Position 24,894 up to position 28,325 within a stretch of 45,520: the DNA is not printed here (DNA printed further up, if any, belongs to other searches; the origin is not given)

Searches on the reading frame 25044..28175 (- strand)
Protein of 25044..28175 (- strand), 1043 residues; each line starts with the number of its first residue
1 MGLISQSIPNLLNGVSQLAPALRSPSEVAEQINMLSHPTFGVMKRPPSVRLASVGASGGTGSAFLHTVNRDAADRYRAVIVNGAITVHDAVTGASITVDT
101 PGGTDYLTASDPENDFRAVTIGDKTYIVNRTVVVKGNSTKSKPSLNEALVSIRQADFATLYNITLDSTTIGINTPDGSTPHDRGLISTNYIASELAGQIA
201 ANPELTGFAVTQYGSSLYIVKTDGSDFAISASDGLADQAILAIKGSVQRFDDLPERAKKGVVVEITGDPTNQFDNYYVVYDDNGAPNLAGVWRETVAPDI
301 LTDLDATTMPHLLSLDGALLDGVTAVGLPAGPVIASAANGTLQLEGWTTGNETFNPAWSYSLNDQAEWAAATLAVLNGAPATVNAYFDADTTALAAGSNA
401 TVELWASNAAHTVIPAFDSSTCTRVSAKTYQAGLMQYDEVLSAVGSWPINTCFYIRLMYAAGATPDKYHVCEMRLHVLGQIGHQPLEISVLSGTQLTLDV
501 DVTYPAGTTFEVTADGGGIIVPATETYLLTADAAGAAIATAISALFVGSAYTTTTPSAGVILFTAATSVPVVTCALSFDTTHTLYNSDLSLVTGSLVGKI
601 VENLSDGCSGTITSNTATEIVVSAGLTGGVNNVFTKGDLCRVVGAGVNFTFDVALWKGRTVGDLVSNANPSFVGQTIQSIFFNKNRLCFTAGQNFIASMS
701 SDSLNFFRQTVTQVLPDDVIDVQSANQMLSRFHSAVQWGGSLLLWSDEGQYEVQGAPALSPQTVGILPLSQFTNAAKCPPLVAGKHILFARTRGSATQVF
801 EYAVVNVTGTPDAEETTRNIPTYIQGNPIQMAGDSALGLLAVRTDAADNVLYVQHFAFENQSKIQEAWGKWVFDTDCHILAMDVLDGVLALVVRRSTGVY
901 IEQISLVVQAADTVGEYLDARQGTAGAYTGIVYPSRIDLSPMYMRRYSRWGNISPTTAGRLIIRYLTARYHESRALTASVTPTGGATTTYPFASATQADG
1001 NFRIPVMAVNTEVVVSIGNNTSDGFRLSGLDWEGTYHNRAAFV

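Call 18: search_protein_families(library=phrogs, proteins=[window:25044-28175:-], max_evalue=0.00001)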
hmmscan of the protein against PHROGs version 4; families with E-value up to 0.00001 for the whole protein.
window:25044-28175:- (1043 aa): 1 family
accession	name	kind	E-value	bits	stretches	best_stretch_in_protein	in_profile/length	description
phrog_457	-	tail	2.2e-172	576.5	3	1-316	1-321/793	tail protein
